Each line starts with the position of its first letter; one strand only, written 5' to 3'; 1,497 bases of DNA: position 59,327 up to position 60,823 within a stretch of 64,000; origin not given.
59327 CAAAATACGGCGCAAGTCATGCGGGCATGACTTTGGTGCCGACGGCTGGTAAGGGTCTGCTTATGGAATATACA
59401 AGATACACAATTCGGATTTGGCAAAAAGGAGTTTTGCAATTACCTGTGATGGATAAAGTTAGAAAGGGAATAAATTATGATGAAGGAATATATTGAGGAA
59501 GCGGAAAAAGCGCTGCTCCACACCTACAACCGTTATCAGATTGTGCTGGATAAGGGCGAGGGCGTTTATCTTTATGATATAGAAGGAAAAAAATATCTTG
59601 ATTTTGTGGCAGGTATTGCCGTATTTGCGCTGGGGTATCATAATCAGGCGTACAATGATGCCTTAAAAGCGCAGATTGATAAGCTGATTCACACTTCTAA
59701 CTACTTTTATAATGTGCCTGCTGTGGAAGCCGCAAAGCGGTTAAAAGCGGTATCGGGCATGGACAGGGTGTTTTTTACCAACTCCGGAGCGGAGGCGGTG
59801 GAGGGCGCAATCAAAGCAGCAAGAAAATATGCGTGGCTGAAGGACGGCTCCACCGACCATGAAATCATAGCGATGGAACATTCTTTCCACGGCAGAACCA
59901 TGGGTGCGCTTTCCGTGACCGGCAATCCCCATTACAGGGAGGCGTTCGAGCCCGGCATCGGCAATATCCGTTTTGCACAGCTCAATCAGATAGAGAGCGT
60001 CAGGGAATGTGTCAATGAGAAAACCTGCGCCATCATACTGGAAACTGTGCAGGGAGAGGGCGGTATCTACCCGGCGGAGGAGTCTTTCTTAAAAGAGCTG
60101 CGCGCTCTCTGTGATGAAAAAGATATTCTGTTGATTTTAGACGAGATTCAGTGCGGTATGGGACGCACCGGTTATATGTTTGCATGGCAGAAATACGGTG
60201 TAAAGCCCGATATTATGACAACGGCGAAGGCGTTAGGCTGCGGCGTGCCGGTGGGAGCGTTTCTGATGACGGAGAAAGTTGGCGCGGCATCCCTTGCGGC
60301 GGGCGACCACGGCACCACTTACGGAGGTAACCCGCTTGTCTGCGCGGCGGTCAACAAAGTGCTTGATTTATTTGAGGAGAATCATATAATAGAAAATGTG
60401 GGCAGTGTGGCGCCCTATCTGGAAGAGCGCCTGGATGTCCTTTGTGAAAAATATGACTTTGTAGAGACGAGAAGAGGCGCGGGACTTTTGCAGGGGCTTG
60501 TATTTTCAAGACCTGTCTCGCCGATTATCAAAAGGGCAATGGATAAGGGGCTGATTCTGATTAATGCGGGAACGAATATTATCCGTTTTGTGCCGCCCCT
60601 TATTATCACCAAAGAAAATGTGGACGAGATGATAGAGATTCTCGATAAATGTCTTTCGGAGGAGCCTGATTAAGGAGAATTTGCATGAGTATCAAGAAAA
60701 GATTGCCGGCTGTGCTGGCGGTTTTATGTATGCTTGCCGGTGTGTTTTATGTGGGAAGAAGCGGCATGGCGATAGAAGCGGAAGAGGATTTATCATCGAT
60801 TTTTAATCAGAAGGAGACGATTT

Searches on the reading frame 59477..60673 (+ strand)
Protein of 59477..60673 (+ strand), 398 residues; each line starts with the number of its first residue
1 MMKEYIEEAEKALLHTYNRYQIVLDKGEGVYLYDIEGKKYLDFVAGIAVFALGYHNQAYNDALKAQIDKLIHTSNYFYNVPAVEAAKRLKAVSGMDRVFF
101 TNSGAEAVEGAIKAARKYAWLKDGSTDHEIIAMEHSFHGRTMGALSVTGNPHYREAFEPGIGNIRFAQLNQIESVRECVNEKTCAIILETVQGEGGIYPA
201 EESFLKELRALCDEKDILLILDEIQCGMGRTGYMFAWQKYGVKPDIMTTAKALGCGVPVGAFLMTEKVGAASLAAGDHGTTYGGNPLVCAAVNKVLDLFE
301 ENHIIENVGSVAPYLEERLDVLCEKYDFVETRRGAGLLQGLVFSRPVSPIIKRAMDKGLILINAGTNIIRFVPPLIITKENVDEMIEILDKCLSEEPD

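Call 10: search_protein_families(library=pfam, proteins=[window:59477-60673:+])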
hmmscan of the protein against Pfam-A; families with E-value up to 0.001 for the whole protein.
window:59477-60673:+ (398 aa): 2 families
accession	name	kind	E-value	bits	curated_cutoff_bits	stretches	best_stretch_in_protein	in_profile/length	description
PF00202.27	Aminotran_3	-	4.1e-120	401.6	30.5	1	19-393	8-403/403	Aminotransferase class-III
PF01212.27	Beta_elim_lyase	-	1e-06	28.7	27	1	84-268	36-214/288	Beta-eliminating lyase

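Call 28: find_encoding_contigs(protein=window:59477-60673:+, flank=3000, max_places=10)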
Protein window:59477-60673:+ (398 aa): no gene with exactly this product is on record in the collection.

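Call 29: find_encoding_contigs(protein=window:59480-60673:+, flank=3000, max_places=10)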
Protein window:59480-60673:+ (397 aa): no gene with exactly this product is on record in the collection.
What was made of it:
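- On MITE (non-autonomous DNA transposon): Window proteins were not found in the contig index (calls 28, 29).
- Tried and rejected: Exact-protein look-ups of the window's argD, to find strain-level empty sites: not on record (calls 28, 29).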
